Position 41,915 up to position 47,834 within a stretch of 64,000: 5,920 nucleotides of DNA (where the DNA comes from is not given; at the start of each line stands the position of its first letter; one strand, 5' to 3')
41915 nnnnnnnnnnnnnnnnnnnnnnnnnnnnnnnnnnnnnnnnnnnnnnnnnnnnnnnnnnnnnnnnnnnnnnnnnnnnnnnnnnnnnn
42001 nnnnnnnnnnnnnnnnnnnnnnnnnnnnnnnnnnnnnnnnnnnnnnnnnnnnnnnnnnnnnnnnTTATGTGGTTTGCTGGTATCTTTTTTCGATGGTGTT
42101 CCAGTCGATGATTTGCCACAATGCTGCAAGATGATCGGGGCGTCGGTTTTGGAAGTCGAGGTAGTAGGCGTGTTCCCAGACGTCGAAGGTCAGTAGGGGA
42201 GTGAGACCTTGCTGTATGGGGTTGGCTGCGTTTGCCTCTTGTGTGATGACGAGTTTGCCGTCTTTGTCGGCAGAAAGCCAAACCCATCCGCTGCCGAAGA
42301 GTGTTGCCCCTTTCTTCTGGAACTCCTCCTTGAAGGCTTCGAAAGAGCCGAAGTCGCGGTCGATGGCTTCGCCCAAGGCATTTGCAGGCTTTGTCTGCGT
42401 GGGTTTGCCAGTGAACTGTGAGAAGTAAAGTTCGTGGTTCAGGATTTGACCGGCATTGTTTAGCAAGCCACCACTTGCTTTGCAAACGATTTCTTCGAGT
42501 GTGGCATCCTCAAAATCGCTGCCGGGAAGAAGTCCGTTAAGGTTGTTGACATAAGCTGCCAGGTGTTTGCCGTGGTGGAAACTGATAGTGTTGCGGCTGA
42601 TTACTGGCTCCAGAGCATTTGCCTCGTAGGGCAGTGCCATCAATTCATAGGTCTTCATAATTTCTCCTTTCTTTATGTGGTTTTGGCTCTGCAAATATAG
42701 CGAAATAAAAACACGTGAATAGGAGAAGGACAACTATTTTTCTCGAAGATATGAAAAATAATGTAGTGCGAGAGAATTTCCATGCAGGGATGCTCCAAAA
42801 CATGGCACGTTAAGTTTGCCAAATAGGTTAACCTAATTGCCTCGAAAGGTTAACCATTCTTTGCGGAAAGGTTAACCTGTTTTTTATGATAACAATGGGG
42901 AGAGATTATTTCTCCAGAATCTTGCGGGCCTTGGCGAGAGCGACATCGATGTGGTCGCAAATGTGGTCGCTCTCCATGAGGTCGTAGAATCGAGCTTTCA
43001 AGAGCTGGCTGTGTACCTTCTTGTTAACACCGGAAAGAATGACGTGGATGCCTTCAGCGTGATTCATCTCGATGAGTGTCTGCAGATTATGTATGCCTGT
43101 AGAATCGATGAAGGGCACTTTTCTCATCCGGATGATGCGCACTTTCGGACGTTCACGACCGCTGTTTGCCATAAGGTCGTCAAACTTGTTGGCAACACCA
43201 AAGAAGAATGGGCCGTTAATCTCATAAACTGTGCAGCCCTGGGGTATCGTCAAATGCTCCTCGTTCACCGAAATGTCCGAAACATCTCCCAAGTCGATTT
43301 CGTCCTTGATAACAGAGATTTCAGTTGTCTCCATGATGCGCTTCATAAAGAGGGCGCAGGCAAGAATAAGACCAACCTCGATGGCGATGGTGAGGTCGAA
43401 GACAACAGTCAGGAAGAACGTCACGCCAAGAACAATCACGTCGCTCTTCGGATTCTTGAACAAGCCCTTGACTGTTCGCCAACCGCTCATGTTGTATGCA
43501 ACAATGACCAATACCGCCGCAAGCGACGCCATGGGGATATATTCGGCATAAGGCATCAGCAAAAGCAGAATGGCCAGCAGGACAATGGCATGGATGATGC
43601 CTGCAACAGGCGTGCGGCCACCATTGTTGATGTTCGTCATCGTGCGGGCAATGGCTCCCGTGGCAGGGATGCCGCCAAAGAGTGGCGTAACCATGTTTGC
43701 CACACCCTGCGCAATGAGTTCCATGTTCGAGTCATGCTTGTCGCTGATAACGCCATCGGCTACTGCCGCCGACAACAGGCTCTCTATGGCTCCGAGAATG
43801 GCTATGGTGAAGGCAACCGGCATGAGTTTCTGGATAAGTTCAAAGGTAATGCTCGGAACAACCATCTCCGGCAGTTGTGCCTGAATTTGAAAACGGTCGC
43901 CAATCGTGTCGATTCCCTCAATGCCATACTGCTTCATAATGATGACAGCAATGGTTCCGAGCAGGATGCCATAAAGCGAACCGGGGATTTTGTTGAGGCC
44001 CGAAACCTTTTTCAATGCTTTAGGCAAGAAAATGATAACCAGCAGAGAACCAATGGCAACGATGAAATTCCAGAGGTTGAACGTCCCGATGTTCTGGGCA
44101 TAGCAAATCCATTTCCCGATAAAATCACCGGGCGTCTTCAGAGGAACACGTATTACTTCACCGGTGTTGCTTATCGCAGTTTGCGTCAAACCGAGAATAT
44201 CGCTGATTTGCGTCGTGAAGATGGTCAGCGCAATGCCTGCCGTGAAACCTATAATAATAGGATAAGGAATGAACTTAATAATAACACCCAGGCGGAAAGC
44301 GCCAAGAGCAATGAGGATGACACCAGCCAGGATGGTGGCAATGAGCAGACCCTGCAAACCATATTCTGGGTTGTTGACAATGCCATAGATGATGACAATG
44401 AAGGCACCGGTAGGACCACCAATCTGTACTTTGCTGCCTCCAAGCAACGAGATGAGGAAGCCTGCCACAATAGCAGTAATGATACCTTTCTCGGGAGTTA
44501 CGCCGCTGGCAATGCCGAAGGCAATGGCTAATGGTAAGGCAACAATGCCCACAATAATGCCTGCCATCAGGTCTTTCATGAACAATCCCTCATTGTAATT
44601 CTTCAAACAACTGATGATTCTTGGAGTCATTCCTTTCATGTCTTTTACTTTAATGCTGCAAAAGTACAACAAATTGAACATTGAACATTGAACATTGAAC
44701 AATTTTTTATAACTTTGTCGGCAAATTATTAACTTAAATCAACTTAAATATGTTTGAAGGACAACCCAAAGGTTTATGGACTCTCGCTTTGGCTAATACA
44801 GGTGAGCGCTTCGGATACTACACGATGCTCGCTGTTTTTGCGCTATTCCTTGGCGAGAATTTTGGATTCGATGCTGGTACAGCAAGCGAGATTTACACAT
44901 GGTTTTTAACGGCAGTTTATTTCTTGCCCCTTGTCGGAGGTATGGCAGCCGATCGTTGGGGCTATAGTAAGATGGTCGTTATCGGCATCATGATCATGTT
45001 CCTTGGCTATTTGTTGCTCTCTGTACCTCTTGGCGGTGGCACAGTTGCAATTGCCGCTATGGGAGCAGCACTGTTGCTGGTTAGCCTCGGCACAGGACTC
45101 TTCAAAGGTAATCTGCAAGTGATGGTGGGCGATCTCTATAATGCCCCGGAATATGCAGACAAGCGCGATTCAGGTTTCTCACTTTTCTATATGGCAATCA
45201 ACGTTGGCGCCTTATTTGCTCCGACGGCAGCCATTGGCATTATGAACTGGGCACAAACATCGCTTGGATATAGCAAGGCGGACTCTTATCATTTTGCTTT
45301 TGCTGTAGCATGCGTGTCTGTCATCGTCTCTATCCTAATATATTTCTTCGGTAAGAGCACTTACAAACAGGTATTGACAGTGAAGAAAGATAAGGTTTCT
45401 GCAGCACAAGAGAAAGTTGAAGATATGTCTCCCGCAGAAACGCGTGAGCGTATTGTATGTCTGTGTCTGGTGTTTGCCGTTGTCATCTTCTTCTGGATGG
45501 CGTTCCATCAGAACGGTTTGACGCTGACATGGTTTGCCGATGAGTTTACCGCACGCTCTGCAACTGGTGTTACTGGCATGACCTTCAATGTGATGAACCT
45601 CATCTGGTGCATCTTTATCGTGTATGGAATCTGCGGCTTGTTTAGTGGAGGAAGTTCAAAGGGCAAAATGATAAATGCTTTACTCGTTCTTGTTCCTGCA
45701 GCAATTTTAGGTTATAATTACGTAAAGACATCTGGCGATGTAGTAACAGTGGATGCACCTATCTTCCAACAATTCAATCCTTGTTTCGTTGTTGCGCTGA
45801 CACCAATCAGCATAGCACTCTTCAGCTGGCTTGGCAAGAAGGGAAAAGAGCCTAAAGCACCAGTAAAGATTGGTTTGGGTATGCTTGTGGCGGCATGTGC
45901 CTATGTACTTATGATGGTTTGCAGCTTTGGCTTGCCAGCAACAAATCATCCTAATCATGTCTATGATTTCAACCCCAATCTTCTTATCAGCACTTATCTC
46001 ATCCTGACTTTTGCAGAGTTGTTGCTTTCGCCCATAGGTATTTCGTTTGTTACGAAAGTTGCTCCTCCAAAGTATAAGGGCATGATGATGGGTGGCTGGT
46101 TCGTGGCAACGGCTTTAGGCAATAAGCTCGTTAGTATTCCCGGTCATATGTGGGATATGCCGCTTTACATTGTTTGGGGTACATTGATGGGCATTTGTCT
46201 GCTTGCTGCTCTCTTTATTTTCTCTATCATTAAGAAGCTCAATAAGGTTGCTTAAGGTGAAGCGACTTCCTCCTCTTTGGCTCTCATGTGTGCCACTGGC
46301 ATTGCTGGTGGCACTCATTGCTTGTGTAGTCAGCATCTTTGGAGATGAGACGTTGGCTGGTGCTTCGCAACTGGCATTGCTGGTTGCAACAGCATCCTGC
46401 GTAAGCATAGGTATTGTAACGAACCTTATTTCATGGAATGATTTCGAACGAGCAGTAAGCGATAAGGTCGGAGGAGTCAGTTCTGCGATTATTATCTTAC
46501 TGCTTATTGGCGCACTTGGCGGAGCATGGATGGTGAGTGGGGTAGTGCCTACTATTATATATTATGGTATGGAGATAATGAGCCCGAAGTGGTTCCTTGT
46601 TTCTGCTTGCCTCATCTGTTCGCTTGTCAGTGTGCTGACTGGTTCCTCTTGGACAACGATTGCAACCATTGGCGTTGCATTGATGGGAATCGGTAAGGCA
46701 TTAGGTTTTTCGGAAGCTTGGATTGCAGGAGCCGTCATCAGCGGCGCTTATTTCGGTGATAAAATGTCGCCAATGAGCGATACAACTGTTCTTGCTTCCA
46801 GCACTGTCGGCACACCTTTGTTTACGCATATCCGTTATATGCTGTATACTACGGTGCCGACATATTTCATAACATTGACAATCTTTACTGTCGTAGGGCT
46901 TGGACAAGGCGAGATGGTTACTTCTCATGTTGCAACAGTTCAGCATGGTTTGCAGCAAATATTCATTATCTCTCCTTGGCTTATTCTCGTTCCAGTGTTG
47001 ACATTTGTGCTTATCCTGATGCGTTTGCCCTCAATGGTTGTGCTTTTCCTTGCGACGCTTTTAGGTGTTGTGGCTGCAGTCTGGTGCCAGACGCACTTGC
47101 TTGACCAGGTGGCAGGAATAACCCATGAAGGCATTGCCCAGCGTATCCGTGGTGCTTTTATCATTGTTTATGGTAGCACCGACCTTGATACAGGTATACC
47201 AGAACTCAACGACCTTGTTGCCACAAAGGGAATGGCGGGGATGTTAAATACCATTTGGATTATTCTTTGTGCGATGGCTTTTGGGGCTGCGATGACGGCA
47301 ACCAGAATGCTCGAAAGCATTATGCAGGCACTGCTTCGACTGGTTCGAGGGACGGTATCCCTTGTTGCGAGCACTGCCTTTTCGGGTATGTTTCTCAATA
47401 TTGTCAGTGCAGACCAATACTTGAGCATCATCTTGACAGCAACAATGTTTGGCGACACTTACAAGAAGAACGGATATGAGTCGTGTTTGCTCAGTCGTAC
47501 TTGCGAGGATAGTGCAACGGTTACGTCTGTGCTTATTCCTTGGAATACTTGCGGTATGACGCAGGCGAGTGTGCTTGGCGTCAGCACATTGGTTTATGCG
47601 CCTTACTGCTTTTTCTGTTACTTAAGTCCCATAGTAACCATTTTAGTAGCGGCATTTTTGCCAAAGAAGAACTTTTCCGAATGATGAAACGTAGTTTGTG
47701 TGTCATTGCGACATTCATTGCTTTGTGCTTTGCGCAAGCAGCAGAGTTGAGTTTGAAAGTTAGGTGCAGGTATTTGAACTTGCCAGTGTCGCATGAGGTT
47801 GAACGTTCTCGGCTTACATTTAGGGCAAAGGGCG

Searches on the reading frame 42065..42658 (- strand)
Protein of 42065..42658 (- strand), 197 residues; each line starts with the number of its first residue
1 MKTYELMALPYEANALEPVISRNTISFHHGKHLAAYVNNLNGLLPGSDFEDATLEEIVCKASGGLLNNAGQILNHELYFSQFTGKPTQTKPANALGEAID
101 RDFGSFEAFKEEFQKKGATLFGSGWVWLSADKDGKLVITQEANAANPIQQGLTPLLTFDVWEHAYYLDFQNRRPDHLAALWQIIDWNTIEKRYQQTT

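Call 48: search_protein_families(library=pfam, proteins=[window:42065-42658:-])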
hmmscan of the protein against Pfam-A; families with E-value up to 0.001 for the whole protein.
window:42065-42658:- (197 aa): 2 families
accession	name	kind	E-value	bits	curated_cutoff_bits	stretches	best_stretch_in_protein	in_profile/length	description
PF02777.23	Sod_Fe_C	-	1.2e-39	134.9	20.9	1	92-192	2-102/102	Iron/manganese superoxide dismutases, C-terminal domain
PF00081.27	Sod_Fe_N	-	1.9e-26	92.8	27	1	3-82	1-81/82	Iron/manganese superoxide dismutases, alpha-hairpin domain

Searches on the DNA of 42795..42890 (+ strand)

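Call 66: search_dna_similar(query=window:42795-42890:+, collection=plasmids, mode=distant, max_evalue=0.01, max_rows=15)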
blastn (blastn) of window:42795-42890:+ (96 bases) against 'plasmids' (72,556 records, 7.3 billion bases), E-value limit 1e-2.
No match.

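Call 67: search_dna_similar(query=window:42795-42890:+, collection=phages, mode=distant, max_evalue=0.01, max_rows=15)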
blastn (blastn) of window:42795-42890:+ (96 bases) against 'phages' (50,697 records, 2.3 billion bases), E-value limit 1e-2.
No match.

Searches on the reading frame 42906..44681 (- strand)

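Call 49: search_protein_families(library=pfam, proteins=[window:42906-44681:-])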
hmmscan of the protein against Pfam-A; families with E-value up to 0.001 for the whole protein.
window:42906-44681:- (591 aa): 3 families
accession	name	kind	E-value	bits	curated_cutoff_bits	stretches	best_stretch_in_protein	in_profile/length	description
PF00916.26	Sulfate_transp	-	2.5e-85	287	23.2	1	34-420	1-379/380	Sulfate permease family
PF01740.26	STAS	-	1.4e-14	54.2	22.6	1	478-579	5-104/106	STAS domain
PF16983.11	MFS_MOT1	-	0.0004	21.1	30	1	313-397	25-110/111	Molybdate transporter of MFS superfamily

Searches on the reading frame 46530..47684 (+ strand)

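Call 82: search_protein_families(library=pfam, proteins=[window:46530-47684:+])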
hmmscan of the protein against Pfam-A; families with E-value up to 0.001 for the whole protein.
window:46530-47684:+ (384 aa): 1 family
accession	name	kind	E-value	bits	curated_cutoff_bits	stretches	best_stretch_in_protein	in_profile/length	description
PF03553.21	Na_H_antiporter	-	3.9e-48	164.7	23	1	72-375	1-300/303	Na+/H+ antiporter family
